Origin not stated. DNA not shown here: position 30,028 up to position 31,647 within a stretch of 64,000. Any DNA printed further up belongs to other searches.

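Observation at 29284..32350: Intact-looking 3,057-bp three-gene transposon inside a secreted-protein gene, with precise ends and a 5-bp target duplication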

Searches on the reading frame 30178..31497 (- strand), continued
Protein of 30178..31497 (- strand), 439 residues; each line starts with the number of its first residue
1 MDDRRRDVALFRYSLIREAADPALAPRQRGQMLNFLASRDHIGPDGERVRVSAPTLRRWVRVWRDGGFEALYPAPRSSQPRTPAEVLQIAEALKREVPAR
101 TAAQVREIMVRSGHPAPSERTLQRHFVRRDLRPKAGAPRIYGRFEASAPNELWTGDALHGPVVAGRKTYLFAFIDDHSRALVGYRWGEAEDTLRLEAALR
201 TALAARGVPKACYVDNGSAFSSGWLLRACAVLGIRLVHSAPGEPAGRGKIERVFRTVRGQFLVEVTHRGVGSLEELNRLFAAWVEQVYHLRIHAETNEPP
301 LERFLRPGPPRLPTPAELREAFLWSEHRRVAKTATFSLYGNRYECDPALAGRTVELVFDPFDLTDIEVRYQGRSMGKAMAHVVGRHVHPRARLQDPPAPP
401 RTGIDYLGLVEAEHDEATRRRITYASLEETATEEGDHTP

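Call 38: search_protein_families(library=pfam, proteins=[L001:7317-8129:+], max_evalue=10)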
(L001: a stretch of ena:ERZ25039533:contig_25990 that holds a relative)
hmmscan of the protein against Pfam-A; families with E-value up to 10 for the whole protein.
L001:7317-8129:+ (271 aa): 15 families
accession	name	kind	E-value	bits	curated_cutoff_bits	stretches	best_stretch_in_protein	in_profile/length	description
PF13401.12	AAA_22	-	2e-24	86.8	27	1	47-174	6-130/130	AAA domain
PF09848.15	SLFN-g3_helicase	-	9.3e-07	28.9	24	1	48-142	3-95/354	Schlafen group 3, DNA/RNA helicase domain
PF13604.12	AAA_30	-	1.1e-05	25.7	27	1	45-150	17-112/191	AAA domain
PF25199.1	nSTAND_NTPase5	-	7e-05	23.1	34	1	43-142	38-112/145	Novel STAND NTPase 5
PF13191.12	AAA_16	-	0.00034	21.6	32.6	1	46-162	24-166/167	AAA ATPase domain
PF24883.2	NPHP3_N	-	0.0037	17.9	24.8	1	40-79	14-55/164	Nephrocystin 3, N-terminal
PF00270.35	DEAD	-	0.0093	16.1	26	1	44-81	14-52/167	DEAD/DEAH box helicase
PF02562.22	PhoH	-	0.021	14.8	27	1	45-110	18-81/205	PhoH-like protein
PF04851.21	ResIII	-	0.027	14.8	22.5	1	118-145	117-145/164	Type III restriction enzyme, res subunit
PF13676.11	TIR_2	-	0.04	14.9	28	0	121-171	47-101/122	TIR domain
PF01637.24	ATPase_2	-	0.04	14.1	33.2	1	44-93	18-67/225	ATPase domain predominantly from Archaea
PF03266.21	NTPase_1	-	0.078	13.3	23.9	1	50-145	3-91/168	NTPase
PF02367.23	TsaE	-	0.098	13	26.6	1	39-73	14-48/128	Threonylcarbamoyl adenosine biosynthesis protein TsaE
PF00004.35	AAA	-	0.15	12.9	21.2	1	51-142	3-73/131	ATPase family associated with various cellular activities (AAA)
PF20720.3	nSTAND3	-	0.28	11.3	27.2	1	47-83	18-54/155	Novel STAND NTPase 3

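Call 51: search_dna_similar(query=L001:7317-8129:+, collection=plasmids, mode=protein, max_rows=40, rows=spread, max_evalue=0.001)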
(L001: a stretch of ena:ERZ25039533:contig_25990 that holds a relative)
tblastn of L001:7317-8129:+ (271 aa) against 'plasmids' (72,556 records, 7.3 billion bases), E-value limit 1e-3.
Records with a match: 123; places in all: 155; records where one place covers at least 80% of the query: 90.
Best place of each record, by identity: 60-80% 23; <60% 100.
By first word of the organism name: Streptomyces 21; Cupriavidus 19; Rhodococcus 14; Mycobacterium 6; Geobacillus 4; Roseobacter 4; Thioclava 4; Nitratidesulfovibrio 4; Rhodovulum 3; Clostridium 3; and 35 more.
By predicted mobility (MOB-suite, as given by PLSDB): non-mobilizable 73; mobilizable 33; conjugative 17.
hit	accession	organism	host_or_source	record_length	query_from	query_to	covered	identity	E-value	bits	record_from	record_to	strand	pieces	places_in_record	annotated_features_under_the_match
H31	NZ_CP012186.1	Pseudonocardia sp. EC080619-01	Apterostigma dentigerum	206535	3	271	99%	64.7%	4e-86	286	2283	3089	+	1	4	AAA family ATPase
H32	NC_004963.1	Mycobacterium celatum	-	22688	3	271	99%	63.6%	1e-72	248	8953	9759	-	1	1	ExeA family protein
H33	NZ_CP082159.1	Rhodococcus opacus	bacterial isolate,soil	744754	1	267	99%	63.3%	1e-74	254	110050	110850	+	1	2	AAA family ATPase | DDE-type integrase/transposase/recombinase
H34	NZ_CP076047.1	Rhodococcus sp. USK10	-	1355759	1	267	99%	62.9%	8e-76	257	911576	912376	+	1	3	record has no annotation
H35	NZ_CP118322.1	Rhodococcus sp. DK176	pure culture,crude oil-contaminated soil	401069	1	267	99%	62.9%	4e-75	255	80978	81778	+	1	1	AAA family ATPase | DDE-type integrase/transposase/recombinase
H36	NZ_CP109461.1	Streptomyces sp. NBC_01454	-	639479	3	271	99%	61.7%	3e-84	281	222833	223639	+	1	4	AAA family ATPase | hypothetical protein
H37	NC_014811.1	Mycolicibacterium gilvum Spyr1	creosote contaminated soil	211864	1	271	100%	59.8%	9e-74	251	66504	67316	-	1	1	AAA family ATPase | DDE-type integrase/transposase/recombinase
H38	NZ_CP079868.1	Mycobacterium sp. SMC-8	Homo sapiens,sputum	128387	1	271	100%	58.7%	2e-72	248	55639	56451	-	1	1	AAA family ATPase | DDE-type integrase/transposase/recombinase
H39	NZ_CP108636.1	Streptomyces sp. NBC_01136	-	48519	3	268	98%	59.4%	3e-77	261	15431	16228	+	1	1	AAA family ATPase | hypothetical protein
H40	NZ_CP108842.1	Streptomyces chartreusis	-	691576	3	267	98%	55.8%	7e-73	249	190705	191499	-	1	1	AAA family ATPase | hypothetical protein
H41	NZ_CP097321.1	Candidatus Mycobacterium methanotrophicum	mixed culture,Cave biofilm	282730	3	271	99%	53.5%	1e-74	254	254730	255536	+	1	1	AAA family ATPase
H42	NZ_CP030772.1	Streptomyces sp. YIM 121038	pure culture,soil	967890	16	267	93%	54.4%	1e-63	222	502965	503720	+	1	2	none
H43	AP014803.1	Rhodovulum sulfidophilum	-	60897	1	235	87%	39.3%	3e-27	117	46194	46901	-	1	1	exeA: general secretion pathway protein A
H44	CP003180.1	Sulfobacillus acidophilus DSM 10332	coal spoil heap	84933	6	259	94%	33.9%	5e-28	119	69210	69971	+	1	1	hypothetical protein (x2)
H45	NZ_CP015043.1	Rhodovulum sp. P5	cell culture,shallow-sea hydrothermal ...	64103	9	235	84%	36.8%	2e-21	100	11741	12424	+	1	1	AAA family ATPase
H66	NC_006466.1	Cupriavidus metallidurans CH34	-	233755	1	214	79%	25.3%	1e-4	51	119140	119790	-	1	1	AAA family ATPase | IS481 family transposase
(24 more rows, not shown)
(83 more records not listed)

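Call 52: get_annotated_region(hit=H66, flank=4000)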
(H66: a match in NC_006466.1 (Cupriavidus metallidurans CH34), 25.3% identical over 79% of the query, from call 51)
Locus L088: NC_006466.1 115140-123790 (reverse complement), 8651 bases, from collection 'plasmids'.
description: Cupriavidus metallidurans CH34 plasmid pMOL30, complete sequence
organism: Cupriavidus metallidurans CH34 (NCBI taxid 266264)
taxonomy: Bacteria; Pseudomonadota; Betaproteobacteria; Burkholderiales; Burkholderiaceae; Cupriavidus; Cupriavidus metallidurans; Cupriavidus metallidurans CH34
host: -; source: -; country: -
typing (MOB-suite, as given by PLSDB): conjugative; replicon rep_cluster_332; relaxase MOBP,MOBP; mating-pair formation MPF_F
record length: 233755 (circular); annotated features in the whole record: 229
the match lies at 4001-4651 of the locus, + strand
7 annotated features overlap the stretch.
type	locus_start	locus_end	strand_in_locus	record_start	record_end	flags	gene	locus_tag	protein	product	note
CDS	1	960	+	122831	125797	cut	-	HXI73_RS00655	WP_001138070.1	Tn3 family transposase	-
CDS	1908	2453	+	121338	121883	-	-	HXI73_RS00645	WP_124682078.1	transposase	-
CDS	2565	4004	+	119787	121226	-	-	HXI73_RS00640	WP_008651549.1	IS481 family transposase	-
CDS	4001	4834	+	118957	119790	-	-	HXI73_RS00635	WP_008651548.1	AAA family ATPase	-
CDS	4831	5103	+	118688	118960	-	-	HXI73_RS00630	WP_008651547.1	hypothetical protein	-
CDS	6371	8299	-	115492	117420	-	-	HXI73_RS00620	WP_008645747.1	FTR1 family protein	GO:0034755 - iron ion transmembrane transport [Evidence IEA]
CDS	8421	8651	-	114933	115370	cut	cadR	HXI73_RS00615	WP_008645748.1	Cd(II)/Pb(II)-responsive transcriptional regulator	GO:0045893 - positive regulation of DNA-templated transcription [Evidence IEA]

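Call 56: search_protein_families(library=pfam, proteins=[L088:1908-2450:+, L088:2565-4001:+, L088:4001-4831:+, L088:4831-5100:+, L013:6201-7481:+], max_evalue=0.01)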
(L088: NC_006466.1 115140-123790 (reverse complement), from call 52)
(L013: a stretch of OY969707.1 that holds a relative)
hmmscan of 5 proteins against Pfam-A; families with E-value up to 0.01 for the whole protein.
L088:1908-2450:+ (181 aa): 0 families

L088:2565-4001:+ (479 aa): 4 families
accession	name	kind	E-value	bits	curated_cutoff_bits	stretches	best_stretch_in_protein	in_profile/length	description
PF00665.32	rve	-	1.3e-10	41.9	32.6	1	179-278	6-102/102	Integrase core domain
PF24764.1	rva_4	-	1.7e-06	28.3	26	1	172-298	2-119/194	Integrase core domain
PF13683.12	rve_3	-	1.3e-05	25.3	26.5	1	267-320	2-52/67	Integrase core domain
PF13565.12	HTH_32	-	0.00018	22.4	33.7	1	60-139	2-73/73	Homeodomain-like domain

L088:4001-4831:+ (277 aa): 6 families
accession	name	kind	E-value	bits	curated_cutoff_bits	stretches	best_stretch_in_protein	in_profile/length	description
PF13401.12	AAA_22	-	6e-20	72.3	27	1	46-176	4-129/130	AAA domain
PF13191.12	AAA_16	-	1.1e-05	26.5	32.6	1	45-161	22-164/167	AAA ATPase domain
PF13245.12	AAA_19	-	0.0012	19.4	25.1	1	46-170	10-125/134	AAA domain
PF00004.35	AAA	-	0.0051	17.7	21.2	0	51-142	2-70/131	ATPase family associated with various cellular activities (AAA)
PF24883.2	NPHP3_N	-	0.0056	17.3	24.8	0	47-72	22-47/164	Nephrocystin 3, N-terminal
PF13604.12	AAA_30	-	0.008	16.4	27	0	44-156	15-115/191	AAA domain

L088:4831-5100:+ (90 aa): 0 families

L013:6201-7481:+ (427 aa): 0 families

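Call 62: find_homologous_proteins(query=L001:7317-8129:+, max_evalue=0.001)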
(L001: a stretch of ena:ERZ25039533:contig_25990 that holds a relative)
Query L001:7317-8129:+ (271 aa): 5436 proteins with E <= 0.001 among 8000 candidates; the best 120 are listed.
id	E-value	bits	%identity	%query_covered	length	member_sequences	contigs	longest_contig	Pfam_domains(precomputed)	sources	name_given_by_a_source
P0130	2.5e-167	573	100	100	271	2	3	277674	PF13604.13,PF13401.13,PF09848.16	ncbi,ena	-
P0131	5.4e-131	454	79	100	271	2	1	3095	PF13604.13,PF13401.13,PF09848.16,PF13191.13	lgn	-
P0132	4.3e-128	444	76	99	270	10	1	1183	PF13604.13,PF13401.13,PF09848.16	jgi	-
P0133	2.1e-127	442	74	100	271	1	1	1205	PF13604.13,PF13401.13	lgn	-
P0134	3.8e-127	441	75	100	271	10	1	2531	PF13401.13,PF09848.16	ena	-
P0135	5.1e-126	437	73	100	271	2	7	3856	PF13604.13,PF13401.13,PF09848.16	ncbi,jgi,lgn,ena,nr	ncbi:MAG: ExeA family protein [Euzebyaceae bacterium]|jgi:type II secretory pathway predicted ATPase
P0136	9.4e-126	436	74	100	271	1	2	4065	PF13401.13,PF09848.16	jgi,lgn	jgi:type II secretory pathway predicted ATPase ExeA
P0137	2.1e-125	435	73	100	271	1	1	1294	PF13401.13,PF09848.16,PF13191.13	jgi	jgi:type II secretory pathway predicted ATPase ExeA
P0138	5.5e-125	434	74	100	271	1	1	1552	PF13604.13,PF13401.13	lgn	-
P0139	6.8e-125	434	74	100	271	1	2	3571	PF13401.13,PF09848.16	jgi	jgi:type II secretory pathway predicted ATPase ExeA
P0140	1.9e-124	432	73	100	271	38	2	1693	PF13401.13,PF09848.16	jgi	jgi:type II secretory pathway predicted ATPase ExeA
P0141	2.3e-124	432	75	100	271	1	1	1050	PF13604.13,PF13401.13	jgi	jgi:type II secretory pathway predicted ATPase ExeA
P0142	2.9e-124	432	73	100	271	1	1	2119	PF13401.13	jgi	jgi:type II secretory pathway predicted ATPase ExeA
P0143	6.4e-124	430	74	100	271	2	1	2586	PF13604.13,PF13401.13,PF09848.16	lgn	-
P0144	8.5e-124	430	74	100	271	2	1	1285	PF13401.13,PF09848.16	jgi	-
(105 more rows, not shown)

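Call 63: find_encoding_contigs(protein=P0130, flank=4500, max_places=10)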
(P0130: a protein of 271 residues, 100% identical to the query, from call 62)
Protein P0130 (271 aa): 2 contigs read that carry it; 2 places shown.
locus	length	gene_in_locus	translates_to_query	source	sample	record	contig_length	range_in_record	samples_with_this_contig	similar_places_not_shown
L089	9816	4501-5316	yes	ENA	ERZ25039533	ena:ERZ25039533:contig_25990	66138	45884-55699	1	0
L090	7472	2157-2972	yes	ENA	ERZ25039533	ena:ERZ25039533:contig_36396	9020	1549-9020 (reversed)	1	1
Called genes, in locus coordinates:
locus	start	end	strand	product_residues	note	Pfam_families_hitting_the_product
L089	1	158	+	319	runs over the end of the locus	PF00248:Aldo_ket_red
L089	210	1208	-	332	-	PF00685:Sulfotransfer_1 (faint), PF13469:Sulfotransfer_3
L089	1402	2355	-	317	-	PF02494:HYR (faint), PF08308:PEGA (faint), PF07495:Y_Y_Y (faint), PF12245:Big_3_2 (faint), PF13750:Big_3_3 (faint), PF16370:MetallophosC (faint), PF19077:Big_13 (faint), PF22352:K319L-like_PKD (faint)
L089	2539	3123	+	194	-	PF20020:DUF6431 (weak), PF13384:HTH_23 (weak)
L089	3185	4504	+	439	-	PF13518:HTH_28 (weak), PF13565:HTH_32, PF00665:rve, PF13683:rve_3 (faint), PF09299:Mu-transpos_C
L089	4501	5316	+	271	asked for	PF13604:AAA_30 (weak), PF13401:AAA_22, PF09848:SLFN-g3_helicase (weak)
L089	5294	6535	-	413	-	PF02585:PIG-L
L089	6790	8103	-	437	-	PF02585:PIG-L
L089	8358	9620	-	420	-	PF02585:PIG-L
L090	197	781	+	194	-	PF20020:DUF6431 (weak), PF13384:HTH_23 (weak)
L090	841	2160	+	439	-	PF13518:HTH_28 (weak), PF13565:HTH_32, PF00665:rve, PF13683:rve_3 (faint), PF09299:Mu-transpos_C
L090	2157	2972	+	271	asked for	PF13604:AAA_30 (weak), PF13401:AAA_22, PF09848:SLFN-g3_helicase (weak)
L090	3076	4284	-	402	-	-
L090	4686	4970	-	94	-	PF13443:HTH_26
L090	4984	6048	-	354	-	PF02899:Phage_int_SAM_1 (weak), PF00589:Phage_integrase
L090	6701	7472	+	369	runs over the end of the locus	PF00665:rve, PF13683:rve_3 (faint), PF09299:Mu-transpos_C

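Call 72: search_protein_representatives(protein=window:30181-31497:-)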
Query: 439 residues. Proteins with E-value up to 0.001 (for the whole library): 8116; up to 1e-10: 3192; up to 1e-30: 752. The best 150 are listed.
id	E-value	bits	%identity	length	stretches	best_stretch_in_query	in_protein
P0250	2.7e-162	557.1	62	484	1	2-429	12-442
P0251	6.6e-121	420.7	67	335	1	141-428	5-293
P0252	1.0e-116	406.9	53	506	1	3-416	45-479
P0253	1.8e-113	396.2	46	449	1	2-433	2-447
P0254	7.6e-112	390.9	61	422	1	4-316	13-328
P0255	2.2e-111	389.3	59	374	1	100-430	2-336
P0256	3.1e-108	379.0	49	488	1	4-434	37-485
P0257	1.9e-107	376.4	53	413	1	3-384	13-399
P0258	3.2e-107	375.6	56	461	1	3-336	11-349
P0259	5.2e-104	365.1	50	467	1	2-426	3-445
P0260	2.4e-101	356.3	64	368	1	92-362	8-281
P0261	1.8e-100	353.4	60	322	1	158-430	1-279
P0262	4.5e-97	342.2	44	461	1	2-430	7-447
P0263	9.7e-97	341.1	46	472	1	2-433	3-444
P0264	1.7e-92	327.1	64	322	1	1-248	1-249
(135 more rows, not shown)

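Call 76: get_annotated_region(hit=H32, flank=3500)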
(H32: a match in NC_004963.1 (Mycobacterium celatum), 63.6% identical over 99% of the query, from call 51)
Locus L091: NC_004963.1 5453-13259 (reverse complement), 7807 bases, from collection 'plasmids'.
description: Mycobacterium celatum plasmid pCLP, complete sequence
organism: Mycobacterium celatum (NCBI taxid 28045)
taxonomy: Bacteria; Actinomycetota; Actinomycetes; Mycobacteriales; Mycobacteriaceae; Mycobacterium; Mycobacterium celatum
host: -; source: -; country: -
typing (MOB-suite, as given by PLSDB): non-mobilizable
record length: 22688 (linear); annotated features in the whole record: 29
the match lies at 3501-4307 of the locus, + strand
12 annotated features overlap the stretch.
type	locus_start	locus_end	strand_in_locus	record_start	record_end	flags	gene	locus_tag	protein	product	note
CDS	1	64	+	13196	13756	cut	-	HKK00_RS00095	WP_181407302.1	hypothetical protein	-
CDS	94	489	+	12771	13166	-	-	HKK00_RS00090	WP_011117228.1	hypothetical protein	-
CDS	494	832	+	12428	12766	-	-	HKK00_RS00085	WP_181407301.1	hypothetical protein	-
CDS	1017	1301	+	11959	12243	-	-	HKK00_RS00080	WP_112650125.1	hypothetical protein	-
CDS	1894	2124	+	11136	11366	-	-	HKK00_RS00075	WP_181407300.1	hypothetical protein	-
CDS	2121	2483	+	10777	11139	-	-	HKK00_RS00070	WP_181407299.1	hypothetical protein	-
CDS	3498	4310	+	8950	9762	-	-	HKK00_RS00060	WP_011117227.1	ExeA family protein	-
CDS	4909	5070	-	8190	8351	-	-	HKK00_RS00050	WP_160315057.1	hypothetical protein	-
CDS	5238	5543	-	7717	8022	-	-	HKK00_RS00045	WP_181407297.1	hypothetical protein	-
CDS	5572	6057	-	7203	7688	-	-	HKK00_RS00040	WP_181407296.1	hypothetical protein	-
CDS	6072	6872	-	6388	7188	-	-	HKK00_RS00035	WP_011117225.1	hypothetical protein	-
CDS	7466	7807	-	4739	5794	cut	-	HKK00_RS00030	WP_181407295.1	hypothetical protein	-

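Call 77: predict_structure(alignment_id=A3)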
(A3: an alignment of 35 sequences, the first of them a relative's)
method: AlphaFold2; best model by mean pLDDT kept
length: 271 residues; sequences in the alignment: 35
mean_pLDDT: 68.4   pTM: 0.58
mean pLDDT of the five models: 68.4, 65.5, 64.9, 64.9, 63.0
residues with pLDDT >= 90: 18; 70-90: 121; 50-70: 77; < 50: 55
segments of 3 or more residues with pLDDT < 50: 1-23, 153-155, 180-193, 207-215, 232-234
pLDDT, mean of each block of 10 residues (from residue 1): 42 41 53 70 75 70 79 89 81 90 82 89 89 85 79 61 84 61 45 51 51 51 67 55 68 74 67 40
secondary structure, 60 per line:
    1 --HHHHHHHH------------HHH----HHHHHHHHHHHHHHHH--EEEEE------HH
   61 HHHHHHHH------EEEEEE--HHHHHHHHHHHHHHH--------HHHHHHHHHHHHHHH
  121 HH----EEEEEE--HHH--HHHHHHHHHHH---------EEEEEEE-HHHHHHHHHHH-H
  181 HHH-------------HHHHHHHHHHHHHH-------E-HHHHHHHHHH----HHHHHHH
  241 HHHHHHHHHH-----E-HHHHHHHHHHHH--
elements in order: H3-10 H30-45 E48-52 H59-68 E75-80 H83-97 H106-122 E127-132 H140-150 E160-166 H168-178 H180-183 H197-210 H220-229 H234-250 H258-269
